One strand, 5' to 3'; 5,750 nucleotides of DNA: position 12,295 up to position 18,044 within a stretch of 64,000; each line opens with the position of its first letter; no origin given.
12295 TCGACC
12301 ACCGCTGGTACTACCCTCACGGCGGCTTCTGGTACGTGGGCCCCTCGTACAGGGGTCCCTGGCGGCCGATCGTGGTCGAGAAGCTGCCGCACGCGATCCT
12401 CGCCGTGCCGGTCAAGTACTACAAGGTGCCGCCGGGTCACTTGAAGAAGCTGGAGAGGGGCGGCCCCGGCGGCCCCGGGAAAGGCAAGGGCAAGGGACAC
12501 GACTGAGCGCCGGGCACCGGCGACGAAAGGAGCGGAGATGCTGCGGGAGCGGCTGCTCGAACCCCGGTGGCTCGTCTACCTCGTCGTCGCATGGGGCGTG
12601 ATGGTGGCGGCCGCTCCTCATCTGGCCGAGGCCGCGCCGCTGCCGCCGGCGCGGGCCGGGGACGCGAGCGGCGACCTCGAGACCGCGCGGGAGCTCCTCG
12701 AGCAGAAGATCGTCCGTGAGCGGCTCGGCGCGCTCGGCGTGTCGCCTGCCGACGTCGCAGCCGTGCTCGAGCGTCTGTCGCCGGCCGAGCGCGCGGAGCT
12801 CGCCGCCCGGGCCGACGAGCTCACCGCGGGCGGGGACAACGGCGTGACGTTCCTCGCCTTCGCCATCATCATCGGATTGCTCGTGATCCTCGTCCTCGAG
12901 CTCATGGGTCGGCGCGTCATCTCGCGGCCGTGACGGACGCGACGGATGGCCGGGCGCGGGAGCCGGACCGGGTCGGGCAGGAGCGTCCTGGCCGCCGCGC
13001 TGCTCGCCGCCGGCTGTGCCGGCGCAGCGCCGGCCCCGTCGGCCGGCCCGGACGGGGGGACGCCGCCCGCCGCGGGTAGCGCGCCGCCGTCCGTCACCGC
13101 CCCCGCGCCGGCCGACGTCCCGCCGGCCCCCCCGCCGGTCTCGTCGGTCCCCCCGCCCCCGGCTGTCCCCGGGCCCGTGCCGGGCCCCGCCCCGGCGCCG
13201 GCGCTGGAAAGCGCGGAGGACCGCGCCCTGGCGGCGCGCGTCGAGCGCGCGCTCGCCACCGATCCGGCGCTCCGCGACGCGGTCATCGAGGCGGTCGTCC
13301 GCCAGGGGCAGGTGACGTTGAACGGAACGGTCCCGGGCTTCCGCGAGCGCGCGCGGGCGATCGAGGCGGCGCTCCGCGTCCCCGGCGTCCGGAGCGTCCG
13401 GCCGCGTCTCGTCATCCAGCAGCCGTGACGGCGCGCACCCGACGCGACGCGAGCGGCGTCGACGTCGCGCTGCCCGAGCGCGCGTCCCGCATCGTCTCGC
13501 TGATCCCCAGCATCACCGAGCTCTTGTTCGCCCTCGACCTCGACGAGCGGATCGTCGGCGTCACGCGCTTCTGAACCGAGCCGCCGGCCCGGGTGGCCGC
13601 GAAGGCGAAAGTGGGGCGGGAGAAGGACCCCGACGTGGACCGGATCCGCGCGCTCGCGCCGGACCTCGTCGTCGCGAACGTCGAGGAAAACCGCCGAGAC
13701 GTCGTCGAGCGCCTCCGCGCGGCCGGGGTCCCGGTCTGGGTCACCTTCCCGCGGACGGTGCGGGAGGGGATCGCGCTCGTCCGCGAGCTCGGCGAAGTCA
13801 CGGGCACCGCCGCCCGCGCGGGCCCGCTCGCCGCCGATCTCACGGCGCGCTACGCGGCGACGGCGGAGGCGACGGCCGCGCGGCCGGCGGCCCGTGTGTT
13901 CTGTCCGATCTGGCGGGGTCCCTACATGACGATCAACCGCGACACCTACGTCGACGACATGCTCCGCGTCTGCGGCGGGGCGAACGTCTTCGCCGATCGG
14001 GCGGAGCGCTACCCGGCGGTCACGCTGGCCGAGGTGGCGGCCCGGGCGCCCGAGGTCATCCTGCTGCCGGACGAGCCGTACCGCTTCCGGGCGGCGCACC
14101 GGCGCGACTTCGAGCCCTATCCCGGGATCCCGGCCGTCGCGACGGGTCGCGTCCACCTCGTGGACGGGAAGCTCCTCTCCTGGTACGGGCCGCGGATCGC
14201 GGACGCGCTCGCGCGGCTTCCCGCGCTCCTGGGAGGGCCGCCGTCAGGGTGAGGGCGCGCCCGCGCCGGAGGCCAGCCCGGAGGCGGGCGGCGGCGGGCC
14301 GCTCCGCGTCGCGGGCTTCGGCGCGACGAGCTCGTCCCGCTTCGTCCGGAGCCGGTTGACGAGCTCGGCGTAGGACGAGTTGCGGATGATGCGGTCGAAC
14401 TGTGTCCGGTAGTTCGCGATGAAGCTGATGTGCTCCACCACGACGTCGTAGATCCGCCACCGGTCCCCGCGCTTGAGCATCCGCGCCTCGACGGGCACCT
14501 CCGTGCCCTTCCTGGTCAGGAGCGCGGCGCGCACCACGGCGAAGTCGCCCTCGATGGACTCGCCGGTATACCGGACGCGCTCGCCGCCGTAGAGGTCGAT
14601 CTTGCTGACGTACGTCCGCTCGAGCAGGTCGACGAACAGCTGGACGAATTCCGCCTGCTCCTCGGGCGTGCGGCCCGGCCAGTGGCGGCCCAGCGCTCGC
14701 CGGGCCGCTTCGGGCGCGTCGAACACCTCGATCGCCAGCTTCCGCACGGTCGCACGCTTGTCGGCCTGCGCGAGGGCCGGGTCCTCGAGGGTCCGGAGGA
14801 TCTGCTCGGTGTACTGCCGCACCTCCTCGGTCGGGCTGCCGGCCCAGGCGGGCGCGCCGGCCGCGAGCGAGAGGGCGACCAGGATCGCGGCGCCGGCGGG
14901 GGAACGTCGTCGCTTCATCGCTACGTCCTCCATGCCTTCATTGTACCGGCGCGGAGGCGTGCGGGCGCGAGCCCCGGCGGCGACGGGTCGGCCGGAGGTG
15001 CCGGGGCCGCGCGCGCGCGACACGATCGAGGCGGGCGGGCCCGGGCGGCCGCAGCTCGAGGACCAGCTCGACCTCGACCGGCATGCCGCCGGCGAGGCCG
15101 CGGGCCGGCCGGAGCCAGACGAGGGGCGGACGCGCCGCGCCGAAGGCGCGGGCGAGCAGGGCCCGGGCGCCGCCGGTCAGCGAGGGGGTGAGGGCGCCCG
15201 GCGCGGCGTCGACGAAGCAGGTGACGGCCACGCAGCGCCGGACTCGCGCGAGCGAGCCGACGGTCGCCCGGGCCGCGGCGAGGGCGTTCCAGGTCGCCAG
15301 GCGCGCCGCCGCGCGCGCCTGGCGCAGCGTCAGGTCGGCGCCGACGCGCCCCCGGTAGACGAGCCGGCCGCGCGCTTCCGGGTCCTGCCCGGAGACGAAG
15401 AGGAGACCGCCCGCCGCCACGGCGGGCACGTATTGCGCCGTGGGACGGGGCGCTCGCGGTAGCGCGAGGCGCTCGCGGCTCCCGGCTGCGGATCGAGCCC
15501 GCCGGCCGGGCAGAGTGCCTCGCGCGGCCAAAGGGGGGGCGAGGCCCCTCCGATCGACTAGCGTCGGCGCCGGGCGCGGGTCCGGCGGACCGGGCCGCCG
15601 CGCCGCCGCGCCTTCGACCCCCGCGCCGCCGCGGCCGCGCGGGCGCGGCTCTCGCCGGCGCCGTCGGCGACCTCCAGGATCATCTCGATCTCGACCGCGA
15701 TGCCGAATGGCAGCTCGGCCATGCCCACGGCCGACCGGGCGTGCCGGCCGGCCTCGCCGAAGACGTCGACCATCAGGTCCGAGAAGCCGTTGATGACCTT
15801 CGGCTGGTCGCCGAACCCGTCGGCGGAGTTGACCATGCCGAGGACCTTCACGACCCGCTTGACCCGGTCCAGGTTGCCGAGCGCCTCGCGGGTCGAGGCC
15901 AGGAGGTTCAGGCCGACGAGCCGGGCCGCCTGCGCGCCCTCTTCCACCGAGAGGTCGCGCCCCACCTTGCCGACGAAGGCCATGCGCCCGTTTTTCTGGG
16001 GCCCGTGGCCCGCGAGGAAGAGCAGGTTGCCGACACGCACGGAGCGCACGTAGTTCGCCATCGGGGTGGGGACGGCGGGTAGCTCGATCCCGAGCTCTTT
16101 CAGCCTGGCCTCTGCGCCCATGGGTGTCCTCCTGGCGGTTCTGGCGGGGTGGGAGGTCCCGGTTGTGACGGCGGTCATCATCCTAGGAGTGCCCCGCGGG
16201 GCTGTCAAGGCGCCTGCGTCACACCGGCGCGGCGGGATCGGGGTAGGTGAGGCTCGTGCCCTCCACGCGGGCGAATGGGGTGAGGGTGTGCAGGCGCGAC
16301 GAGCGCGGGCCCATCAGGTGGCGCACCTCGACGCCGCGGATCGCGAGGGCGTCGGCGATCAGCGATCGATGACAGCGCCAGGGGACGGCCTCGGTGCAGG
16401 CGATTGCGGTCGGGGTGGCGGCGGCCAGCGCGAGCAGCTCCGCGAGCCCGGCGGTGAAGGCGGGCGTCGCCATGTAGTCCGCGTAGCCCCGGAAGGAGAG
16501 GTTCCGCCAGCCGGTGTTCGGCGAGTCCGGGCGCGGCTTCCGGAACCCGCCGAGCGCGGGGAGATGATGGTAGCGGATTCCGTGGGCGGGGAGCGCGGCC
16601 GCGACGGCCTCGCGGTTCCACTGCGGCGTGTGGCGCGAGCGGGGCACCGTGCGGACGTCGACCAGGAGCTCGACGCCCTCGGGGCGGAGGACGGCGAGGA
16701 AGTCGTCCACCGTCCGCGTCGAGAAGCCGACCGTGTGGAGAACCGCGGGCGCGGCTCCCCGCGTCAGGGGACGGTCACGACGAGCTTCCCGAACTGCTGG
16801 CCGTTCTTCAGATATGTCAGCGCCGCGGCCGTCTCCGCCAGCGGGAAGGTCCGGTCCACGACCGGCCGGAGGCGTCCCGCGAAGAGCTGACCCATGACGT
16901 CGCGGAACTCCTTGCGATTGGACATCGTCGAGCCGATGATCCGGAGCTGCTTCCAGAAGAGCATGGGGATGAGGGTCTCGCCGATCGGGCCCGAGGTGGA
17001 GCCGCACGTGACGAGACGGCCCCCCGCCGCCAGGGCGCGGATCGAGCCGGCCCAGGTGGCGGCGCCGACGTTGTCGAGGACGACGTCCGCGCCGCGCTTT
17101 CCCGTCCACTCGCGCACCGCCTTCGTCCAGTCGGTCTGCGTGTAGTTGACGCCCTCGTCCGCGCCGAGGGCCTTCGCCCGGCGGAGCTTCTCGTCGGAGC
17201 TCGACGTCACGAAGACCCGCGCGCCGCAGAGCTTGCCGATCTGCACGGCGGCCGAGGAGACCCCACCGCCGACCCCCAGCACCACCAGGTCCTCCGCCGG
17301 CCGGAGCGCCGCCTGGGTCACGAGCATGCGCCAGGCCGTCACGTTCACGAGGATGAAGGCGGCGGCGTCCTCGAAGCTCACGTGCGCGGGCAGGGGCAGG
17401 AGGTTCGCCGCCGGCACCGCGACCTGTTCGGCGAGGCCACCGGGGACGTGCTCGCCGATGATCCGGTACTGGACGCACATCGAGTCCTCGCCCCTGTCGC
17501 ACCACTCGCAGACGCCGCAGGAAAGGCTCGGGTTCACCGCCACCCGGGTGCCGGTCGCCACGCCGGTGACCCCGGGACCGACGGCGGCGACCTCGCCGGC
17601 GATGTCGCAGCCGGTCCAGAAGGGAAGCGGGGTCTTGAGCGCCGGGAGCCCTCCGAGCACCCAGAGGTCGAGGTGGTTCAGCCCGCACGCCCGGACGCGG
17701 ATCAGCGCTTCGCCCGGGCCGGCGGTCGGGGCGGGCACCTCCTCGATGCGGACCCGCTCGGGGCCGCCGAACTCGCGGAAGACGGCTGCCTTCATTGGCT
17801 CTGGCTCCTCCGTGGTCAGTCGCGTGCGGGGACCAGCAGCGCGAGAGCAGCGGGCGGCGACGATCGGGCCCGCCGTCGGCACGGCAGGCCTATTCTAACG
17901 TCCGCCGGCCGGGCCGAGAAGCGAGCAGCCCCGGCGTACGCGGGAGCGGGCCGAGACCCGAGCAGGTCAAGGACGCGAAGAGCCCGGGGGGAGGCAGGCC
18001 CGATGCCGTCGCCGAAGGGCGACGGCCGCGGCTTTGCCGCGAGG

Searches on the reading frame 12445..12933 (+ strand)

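Call 52: search_protein_families(library=pfam, proteins=[window:12445-12933:+], max_evalue=0.00001)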
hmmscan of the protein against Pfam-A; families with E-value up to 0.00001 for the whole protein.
window:12445-12933:+ (162 aa): 1 family
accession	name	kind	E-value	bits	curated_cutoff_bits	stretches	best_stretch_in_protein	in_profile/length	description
PF20332.3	DUF6627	-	1.2e-06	29.1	27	1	77-142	39-106/125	Family of unknown function (DUF6627)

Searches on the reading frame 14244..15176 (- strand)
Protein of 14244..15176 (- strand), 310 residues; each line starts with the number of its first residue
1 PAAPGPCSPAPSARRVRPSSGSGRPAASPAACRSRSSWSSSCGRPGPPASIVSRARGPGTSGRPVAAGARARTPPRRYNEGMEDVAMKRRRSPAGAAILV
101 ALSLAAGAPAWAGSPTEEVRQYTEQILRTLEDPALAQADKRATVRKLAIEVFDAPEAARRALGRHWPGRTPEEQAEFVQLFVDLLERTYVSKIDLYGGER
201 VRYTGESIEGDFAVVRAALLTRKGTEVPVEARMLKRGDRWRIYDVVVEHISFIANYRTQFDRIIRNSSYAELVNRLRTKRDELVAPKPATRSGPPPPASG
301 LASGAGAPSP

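Call 52: search_protein_families(library=pfam, proteins=[window:14244-15176:-], max_evalue=0.00001)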
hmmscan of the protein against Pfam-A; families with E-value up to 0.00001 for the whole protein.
window:14244-15176:- (310 aa): 1 family
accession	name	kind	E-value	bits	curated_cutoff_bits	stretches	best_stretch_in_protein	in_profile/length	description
PF05494.18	MlaC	-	5.8e-41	140.5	26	1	121-277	2-165/166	MlaC protein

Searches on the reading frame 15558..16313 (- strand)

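Call 52: search_protein_families(library=pfam, proteins=[window:15558-16313:-], max_evalue=0.00001)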
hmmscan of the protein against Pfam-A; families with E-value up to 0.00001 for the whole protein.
window:15558-16313:- (251 aa): 2 families
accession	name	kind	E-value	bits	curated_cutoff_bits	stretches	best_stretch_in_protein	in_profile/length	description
PF14588.11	YjgF_endoribonc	-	9.8e-25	87.5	35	1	68-196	1-129/148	YjgF/chorismate_mutase-like, putative endoribonuclease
PF01042.26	Ribonuc_L-PSP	-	1.7e-12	47.8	27.3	1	82-213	5-119/121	Endoribonuclease L-PSP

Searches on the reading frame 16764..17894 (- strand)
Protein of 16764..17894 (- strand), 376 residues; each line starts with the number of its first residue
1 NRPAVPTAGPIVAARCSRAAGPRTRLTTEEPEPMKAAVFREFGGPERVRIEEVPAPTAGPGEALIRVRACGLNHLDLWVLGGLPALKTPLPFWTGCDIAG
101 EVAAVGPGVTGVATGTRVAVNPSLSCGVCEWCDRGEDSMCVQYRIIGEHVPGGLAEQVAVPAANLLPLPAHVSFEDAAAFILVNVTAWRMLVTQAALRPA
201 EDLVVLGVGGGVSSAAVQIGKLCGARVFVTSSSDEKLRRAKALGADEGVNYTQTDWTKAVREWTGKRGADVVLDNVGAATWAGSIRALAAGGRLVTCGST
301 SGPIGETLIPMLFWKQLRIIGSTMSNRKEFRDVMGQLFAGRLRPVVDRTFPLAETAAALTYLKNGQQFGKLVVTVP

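Call 52: search_protein_families(library=pfam, proteins=[window:16764-17894:-], max_evalue=0.00001)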
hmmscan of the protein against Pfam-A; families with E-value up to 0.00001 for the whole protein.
window:16764-17894:- (376 aa): 3 families
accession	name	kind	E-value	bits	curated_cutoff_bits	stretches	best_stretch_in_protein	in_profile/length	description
PF00107.32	ADH_zinc_N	-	2.7e-31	108.6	31.8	1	211-335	1-125/129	Zinc-binding dehydrogenase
PF08240.17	ADH_N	-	9.3e-28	97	23.5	1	59-169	1-103/104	Alcohol dehydrogenase GroES-like domain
PF13602.12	ADH_zinc_N_2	-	1.6e-26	94.2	27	1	243-373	1-134/134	Zinc-binding dehydrogenase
